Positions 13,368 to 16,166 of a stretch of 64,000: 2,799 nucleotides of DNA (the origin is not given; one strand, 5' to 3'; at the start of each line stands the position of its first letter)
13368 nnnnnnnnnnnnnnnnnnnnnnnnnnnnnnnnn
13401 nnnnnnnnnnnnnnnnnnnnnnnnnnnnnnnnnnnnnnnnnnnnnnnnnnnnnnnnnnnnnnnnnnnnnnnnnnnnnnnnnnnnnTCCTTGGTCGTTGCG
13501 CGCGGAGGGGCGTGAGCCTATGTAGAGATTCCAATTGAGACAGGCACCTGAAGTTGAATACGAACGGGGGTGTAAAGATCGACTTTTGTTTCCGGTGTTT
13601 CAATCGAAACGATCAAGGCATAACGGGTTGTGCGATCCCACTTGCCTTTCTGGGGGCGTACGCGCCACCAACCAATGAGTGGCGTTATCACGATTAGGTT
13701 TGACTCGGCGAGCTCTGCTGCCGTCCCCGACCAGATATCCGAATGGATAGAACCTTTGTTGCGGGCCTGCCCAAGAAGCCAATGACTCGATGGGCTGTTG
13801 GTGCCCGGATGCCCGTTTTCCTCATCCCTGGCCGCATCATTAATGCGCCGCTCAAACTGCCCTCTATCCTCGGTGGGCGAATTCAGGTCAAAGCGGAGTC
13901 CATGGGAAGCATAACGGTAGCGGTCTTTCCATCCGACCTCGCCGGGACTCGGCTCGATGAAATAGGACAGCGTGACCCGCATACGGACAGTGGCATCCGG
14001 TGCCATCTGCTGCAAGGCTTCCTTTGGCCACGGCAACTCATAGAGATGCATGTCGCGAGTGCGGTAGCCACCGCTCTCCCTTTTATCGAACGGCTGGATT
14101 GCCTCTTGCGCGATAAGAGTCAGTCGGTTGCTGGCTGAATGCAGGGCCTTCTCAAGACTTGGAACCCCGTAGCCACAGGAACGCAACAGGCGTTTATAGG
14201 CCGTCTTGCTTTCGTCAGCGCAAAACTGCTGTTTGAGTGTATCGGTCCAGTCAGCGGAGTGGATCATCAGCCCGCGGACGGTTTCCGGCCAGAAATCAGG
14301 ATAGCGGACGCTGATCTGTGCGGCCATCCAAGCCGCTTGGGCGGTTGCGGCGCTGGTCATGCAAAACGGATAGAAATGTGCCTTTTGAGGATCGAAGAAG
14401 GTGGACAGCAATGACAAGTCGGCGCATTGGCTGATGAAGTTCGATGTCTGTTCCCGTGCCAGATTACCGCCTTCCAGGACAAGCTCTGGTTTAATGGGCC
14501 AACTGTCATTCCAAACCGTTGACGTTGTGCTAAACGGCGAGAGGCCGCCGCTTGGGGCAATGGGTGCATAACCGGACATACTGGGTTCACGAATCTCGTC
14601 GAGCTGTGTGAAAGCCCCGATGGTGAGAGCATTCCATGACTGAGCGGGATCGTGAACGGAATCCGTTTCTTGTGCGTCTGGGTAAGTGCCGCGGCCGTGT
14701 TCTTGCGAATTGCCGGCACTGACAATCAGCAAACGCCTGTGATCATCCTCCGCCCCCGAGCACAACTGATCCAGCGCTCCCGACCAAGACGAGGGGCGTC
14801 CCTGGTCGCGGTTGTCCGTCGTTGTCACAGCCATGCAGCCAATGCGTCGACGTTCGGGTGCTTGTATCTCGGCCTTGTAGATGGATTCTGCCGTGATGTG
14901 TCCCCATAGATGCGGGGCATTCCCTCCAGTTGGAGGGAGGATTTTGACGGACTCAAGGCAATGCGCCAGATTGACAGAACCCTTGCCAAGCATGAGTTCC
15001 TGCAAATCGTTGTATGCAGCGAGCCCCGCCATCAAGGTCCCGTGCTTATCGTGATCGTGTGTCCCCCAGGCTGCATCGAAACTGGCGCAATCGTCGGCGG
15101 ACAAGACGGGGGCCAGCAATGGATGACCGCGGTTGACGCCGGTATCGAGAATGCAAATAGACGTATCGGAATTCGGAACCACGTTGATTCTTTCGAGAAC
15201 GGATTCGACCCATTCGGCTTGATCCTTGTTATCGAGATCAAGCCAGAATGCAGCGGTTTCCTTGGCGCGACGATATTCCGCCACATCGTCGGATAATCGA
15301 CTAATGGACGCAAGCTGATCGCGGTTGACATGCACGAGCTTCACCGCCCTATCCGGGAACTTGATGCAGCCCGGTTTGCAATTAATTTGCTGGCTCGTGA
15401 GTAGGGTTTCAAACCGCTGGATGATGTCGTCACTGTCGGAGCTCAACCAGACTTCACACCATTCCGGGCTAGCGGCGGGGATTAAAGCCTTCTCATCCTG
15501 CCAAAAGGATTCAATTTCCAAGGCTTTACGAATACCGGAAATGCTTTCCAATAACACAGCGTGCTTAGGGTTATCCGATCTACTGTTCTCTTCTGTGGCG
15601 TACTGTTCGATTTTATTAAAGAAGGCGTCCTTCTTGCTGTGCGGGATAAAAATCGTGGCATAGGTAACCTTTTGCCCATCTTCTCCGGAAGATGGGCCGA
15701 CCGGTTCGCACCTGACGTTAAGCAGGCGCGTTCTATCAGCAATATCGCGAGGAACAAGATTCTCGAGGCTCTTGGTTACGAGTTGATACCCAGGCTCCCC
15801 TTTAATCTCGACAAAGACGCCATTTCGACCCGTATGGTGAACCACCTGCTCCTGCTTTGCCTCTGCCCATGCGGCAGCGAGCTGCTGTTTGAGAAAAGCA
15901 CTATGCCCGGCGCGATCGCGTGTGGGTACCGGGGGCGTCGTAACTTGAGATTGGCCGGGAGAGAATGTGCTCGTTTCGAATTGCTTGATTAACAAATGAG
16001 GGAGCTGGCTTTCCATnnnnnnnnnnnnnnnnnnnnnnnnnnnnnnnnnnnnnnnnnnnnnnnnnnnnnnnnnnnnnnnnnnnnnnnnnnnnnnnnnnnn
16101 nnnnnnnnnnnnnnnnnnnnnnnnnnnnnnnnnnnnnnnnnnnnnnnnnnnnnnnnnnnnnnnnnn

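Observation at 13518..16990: AAA ATPase + large S8 subtilase pair (ietAS-like) co-oriented with a Type III R-M system in an AT-richer island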

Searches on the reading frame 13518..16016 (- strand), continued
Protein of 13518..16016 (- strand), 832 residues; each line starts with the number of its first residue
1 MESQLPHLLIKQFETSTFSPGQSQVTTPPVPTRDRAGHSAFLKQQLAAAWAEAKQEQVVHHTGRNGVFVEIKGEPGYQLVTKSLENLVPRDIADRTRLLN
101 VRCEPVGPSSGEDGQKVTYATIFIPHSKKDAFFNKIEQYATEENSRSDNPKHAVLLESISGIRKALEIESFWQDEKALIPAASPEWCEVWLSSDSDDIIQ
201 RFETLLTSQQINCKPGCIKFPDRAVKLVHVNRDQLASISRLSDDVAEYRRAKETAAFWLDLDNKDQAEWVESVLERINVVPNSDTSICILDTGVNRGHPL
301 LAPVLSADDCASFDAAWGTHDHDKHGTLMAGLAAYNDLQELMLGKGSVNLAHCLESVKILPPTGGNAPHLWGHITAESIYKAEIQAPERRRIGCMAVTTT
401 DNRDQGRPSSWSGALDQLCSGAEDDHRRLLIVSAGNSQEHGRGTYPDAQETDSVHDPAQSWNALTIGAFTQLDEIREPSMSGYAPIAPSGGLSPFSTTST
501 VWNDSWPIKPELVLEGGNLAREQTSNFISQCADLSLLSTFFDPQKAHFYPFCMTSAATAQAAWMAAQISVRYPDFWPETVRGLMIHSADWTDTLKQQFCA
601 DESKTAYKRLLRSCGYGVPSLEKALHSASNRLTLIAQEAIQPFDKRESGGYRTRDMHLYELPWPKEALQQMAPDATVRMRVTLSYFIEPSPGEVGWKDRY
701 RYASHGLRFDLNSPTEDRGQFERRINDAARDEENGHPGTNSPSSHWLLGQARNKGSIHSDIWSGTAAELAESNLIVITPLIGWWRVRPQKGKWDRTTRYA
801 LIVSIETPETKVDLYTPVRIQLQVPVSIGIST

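Call 44: get_annotated_region(hit=H16, flank=4000)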
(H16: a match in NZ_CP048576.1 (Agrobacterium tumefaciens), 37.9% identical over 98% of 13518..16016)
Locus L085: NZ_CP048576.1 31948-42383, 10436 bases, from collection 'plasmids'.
description: Agrobacterium tumefaciens strain cl001 plasmid pTi, complete sequence
organism: Agrobacterium tumefaciens (NCBI taxid 358)
taxonomy: Bacteria; Pseudomonadota; Alphaproteobacteria; Hyphomicrobiales; Rhizobiaceae; Agrobacterium; Agrobacterium tumefaciens
host: -; source: -; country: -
typing (MOB-suite, as given by PLSDB): non-mobilizable; replicon rep_cluster_490; mating-pair formation MPF_T
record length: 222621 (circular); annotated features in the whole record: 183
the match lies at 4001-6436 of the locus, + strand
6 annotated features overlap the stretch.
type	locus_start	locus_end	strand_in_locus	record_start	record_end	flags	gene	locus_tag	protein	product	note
CDS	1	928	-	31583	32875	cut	-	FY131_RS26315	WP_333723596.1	NtaA/DmoA family FMN-dependent monooxygenase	GO:0008152 - metabolic process [Evidence IEA]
CDS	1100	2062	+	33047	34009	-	-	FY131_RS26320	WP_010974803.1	LysR family transcriptional regulator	-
CDS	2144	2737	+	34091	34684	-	-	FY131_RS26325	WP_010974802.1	DUF6088 family protein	-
CDS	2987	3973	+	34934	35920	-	-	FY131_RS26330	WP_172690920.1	ATP-binding protein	-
CDS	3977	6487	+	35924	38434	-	-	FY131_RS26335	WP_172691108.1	S8 family peptidase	-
CDS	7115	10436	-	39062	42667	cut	-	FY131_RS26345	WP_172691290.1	ABC transporter ATP-binding protein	-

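Call 51: search_protein_families(library=pfam, proteins=[P0056], max_evalue=5)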
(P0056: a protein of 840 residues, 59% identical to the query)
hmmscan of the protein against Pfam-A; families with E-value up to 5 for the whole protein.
P0056 (840 aa): 5 families
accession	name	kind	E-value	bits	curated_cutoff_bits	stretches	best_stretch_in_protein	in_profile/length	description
PF00082.27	Peptidase_S8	-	1.3e-62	212.2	21.8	1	285-619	3-288/288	Subtilase family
PF15080.11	DUF4547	-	0.036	14.2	27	1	88-139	89-140/196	Domain of unknown function (DUF4547)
PF22526.2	DUF7000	-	0.059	13.5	27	1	189-248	84-143/156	Domain of unknown function (DUF7000)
PF17687.6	DUF5535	-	0.066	13.9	25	1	340-411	10-79/105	Family of unknown function (DUF5535)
PF15341.11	SLX9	-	0.17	12.8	27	1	129-168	12-54/127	Ribosome biogenesis protein SLX9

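Call 68: search_protein_families(library=padloc, alignment_id=A4, max_evalue=1e-10)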
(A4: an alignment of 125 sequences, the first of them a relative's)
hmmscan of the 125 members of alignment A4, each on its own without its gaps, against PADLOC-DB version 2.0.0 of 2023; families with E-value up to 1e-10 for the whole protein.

A. member 1, L003:4433-6094:+ (553 aa): 30 families (the best 25 are shown)
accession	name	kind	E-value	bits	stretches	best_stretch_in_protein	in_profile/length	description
PDLC03636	MTase_III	-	8.8e-198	656.7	1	1-522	1-564/575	Type III methyltransferase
PDLC03644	MTase_III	-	3.1e-131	436.8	1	9-401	4-431/542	Type III methyltransferase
PDLC03634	MTase_III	-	5.2e-86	287.9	2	83-354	167-448/621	Type III methyltransferase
PDLC03635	MTase_III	-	8.2e-83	277.3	2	37-178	216-363/708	Type III methyltransferase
PDLC03637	MTase_III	-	3.8e-76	254.8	1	5-337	83-434/513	Type III methyltransferase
PDLC03641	MTase_III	-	6.5e-71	237.7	2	85-338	180-428/657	Type III methyltransferase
PDLC03638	MTase_III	-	3.7e-67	225.3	1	39-392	380-713/816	Type III methyltransferase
PDLC03640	MTase_III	-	1.4e-60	203.4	3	176-370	244-451/654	Type III methyltransferase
PDLC03354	MTase_II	-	9.9e-48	161.2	1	5-359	23-379/425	Type II methyltransferase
PDLC03642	MTase_III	-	3.4e-38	129.6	1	24-340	65-381/528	Type III methyltransferase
PDLC03639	MTase_III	-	1.5e-35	120.7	1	34-227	82-279/639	Type III methyltransferase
PDLC03633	MTase_III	-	9.7e-33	111.7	1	295-357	286-348/616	Type III methyltransferase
PDLC03300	MTase_II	-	1.3e-32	111.1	2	78-166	77-163/302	Type II methyltransferase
PDLC03643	MTase_III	-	1.8e-30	104.5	1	93-337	1-247/465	Type III methyltransferase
PDLC03646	MTase_III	-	1.8e-30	103.5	1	39-182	471-610/1057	Type III methyltransferase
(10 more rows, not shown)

B. families by the number of members that match (of 125 scanned): 292 families (the first 25 are shown)
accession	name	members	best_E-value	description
PDLC03154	Specificity_I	9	6.2e-112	Type I specificity subunit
PDLC03086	Specificity_I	9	3.9e-92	Type I specificity subunit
PDLC03089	Specificity_I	9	8.8e-90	Type I specificity subunit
PDLC03068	Specificity_I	9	3.5e-85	Type I specificity subunit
PDLC03099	Specificity_I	9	5e-83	Type I specificity subunit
PDLC03179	Specificity_I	9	2.5e-82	Type I specificity subunit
PDLC03168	Specificity_I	9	3.5e-74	Type I specificity subunit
PDLC03163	Specificity_I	9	1.2e-63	Type I specificity subunit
PDLC03100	Specificity_I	9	8.5e-59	Type I specificity subunit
PDLC03161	Specificity_I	9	1.3e-52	Type I specificity subunit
PDLC03169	Specificity_I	9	2e-52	Type I specificity subunit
PDLC03112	Specificity_I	9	7.1e-51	Type I specificity subunit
PDLC03066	Specificity_I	9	1.2e-49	Type I specificity subunit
PDLC03108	Specificity_I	9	1.2e-48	Type I specificity subunit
PDLC03079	Specificity_I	9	1.4e-47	Type I specificity subunit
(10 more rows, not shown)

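Call 70: get_annotated_region(hit=H6, flank=9000)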
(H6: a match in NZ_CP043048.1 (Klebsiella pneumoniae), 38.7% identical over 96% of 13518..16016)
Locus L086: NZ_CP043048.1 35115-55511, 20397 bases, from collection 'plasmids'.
description: Klebsiella pneumoniae strain KLP268 plasmid pKLP268-2, complete sequence
organism: Klebsiella pneumoniae (NCBI taxid 573)
taxonomy: Bacteria; Pseudomonadota; Gammaproteobacteria; Enterobacterales; Enterobacteriaceae; Klebsiella; Klebsiella pneumoniae
host: -; source: Homo sapiens; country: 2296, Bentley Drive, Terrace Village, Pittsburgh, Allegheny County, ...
typing (MOB-suite, as given by PLSDB): non-mobilizable; replicon IncFIA
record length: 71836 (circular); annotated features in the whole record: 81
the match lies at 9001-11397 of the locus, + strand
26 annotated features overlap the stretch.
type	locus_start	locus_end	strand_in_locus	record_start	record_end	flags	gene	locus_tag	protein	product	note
CDS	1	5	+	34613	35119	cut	-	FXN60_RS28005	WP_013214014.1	antirestriction protein ArdA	-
CDS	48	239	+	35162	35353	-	-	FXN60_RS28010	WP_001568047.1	hypothetical protein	-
CDS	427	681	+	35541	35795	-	-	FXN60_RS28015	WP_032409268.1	DNA polymerase III subunit theta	GO:0006260 - DNA replication [Evidence IEA]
CDS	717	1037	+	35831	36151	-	-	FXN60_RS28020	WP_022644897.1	hypothetical protein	-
CDS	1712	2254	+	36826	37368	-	ssb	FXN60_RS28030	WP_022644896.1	single-stranded DNA-binding protein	GO:0006310 - DNA recombination [Evidence IEA]; GO:0006281 - DNA repair [Evidence IEA]; GO:0006260 - DNA replication ...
CDS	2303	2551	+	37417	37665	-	-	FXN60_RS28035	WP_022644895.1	DUF905 domain-containing protein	-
CDS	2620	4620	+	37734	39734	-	-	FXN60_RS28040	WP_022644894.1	ParB/RepB/Spo0J family partition protein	-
CDS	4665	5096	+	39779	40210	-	psiB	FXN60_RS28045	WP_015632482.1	conjugation system SOS inhibitor PsiB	-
CDS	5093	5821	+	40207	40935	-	-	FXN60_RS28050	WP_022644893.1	plasmid SOS inhibition protein A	-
CDS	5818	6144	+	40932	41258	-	-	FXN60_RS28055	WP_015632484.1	hypothetical protein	-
CDS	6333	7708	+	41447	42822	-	-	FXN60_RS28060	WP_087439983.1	IS3 family transposase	-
CDS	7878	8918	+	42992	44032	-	-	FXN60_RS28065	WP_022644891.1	ATP-binding protein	-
CDS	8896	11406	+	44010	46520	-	-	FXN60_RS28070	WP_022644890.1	S8 family peptidase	-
CDS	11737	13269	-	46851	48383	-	-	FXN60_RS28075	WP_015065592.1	IS3-like element ISKpn38 family transposase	GO:0006313 - DNA transposition [Evidence IEA]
CDS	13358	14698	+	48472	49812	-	-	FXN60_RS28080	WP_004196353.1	IS1202-like element ISEsa1 family transposase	GO:0006313 - DNA transposition [Evidence IEA]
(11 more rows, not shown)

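Call 71: get_annotated_region(hit=H1, flank=8000)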
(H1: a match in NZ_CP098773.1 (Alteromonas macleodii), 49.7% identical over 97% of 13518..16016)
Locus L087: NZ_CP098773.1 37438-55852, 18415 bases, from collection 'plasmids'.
description: Alteromonas macleodii strain QZ9-9 plasmid unnamed, complete sequence
organism: Alteromonas macleodii (NCBI taxid 28108)
taxonomy: Bacteria; Pseudomonadota; Gammaproteobacteria; Alteromonadales; Alteromonadaceae; Alteromonas; Alteromonas macleodii
host: -; source: mixed culture,gracilaria; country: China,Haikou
typing (MOB-suite, as given by PLSDB): non-mobilizable; replicon rep_cluster_1371
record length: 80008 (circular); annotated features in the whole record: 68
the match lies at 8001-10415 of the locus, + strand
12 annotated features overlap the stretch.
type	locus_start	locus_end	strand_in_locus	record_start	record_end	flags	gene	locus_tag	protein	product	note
CDS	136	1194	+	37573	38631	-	-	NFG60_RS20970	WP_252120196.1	hypothetical protein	-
CDS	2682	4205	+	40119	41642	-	istA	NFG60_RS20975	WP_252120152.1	IS21 family transposase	-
CDS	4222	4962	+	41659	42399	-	-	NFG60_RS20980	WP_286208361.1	ATP-binding protein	-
CDS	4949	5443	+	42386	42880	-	-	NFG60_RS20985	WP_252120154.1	hypothetical protein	-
CDS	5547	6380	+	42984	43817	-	-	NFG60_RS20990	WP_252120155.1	tyrosine-type recombinase/integrase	GO:0015074 - DNA integration [Evidence IEA]; GO:0006310 - DNA recombination [Evidence IEA]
CDS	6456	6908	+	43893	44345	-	-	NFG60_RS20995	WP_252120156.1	MerR family transcriptional regulator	GO:0006355 - regulation of DNA-templated transcription [Evidence IEA]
CDS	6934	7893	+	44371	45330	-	-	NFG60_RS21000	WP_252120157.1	ATP-binding protein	-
CDS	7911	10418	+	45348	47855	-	-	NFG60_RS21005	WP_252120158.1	S8 family peptidase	-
CDS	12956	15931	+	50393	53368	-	-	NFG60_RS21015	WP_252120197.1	Tn3 family transposase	-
CDS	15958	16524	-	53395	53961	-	-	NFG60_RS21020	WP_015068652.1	recombinase family protein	GO:0006310 - DNA recombination [Evidence IEA]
CDS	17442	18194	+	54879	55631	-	-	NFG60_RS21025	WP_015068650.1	Phenylacetic acid catabolic protein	GO:0010124 - phenylacetate catabolic process [Evidence IEA]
CDS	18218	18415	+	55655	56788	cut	-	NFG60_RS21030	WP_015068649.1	radical SAM protein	-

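Call 78: search_protein_families(library=pfam, proteins=[L003:6183-7331:+, L003:5-616:+, L036:356-826:+], max_evalue=0.001)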
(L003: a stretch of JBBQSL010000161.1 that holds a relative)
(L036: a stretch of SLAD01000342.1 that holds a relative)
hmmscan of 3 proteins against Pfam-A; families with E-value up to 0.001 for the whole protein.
L003:6183-7331:+ (382 aa): 2 families
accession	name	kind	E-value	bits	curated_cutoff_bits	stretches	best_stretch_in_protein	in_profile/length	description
PF06250.17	YhcG_C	-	2.2e-65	219.7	32.5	1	209-363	1-157/157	YhcG PDDEXK nuclease domain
PF17761.7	DUF1016_N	-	2.2e-38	131.9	32.8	1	20-188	1-137/137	DUF1016 N-terminal domain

L003:5-616:+ (203 aa): 1 family
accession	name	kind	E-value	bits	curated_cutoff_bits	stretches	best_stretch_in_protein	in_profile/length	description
PF07505.17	DUF5131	-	8.7e-80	268.2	28.9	1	2-196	37-243/243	Protein of unknown function (DUF5131)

L036:356-826:+ (156 aa): 0 families

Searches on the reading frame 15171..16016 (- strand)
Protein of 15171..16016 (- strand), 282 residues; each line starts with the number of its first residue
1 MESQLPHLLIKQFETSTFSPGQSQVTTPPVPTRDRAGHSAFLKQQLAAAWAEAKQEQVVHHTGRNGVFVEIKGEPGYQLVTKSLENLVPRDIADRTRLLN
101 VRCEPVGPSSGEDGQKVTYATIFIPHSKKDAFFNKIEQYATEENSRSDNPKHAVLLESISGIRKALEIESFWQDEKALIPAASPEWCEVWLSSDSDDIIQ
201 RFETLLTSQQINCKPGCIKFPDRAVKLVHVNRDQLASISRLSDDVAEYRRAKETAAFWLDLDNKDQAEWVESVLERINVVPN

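Call 51: search_protein_families(library=pfam, proteins=[window:15171-16016:-], max_evalue=5)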
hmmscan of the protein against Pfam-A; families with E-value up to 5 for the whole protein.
window:15171-16016:- (282 aa): 2 families
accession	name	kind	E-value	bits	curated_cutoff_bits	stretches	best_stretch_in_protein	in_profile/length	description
PF19711.4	DUF6207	-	0.069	13.3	25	1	42-67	30-55/67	Family of unknown function (DUF6207)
PF17301.7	LpqV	-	0.096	13.3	25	1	246-278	43-75/113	Putative lipoprotein LpqV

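Call 60: predict_structure(alignment_id=A3)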
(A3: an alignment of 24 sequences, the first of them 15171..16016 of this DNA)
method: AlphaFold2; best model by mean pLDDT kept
length: 282 residues; sequences in the alignment: 24
mean_pLDDT: 64.1   pTM: 0.46
mean pLDDT of the five models: 64.1, 63.2, 59.9, 59.6, 58.3
residues with pLDDT >= 90: 13; 70-90: 91; 50-70: 121; < 50: 57
segments of 3 or more residues with pLDDT < 50: 1-5, 7-12, 16-27, 56-63, 85-88, 109-112, 167-175
pLDDT, mean of each block of 10 residues (from residue 1): 44 47 47 66 74 52 61 64 48 63 61 63 74 67 53 58 56 51 84 83 91 84 81 80 73 54 55 63 54
secondary structure, 60 per line:
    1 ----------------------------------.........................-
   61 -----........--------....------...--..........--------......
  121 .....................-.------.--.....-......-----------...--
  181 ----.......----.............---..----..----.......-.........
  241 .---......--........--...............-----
elements in order: H35-59 E66-73 H82-85 E97-106 E115-125 H126-141 H153-157 E159-164 E185-191 H196-208 E224-230 H232-241 E245-250 H253-260 H263-277
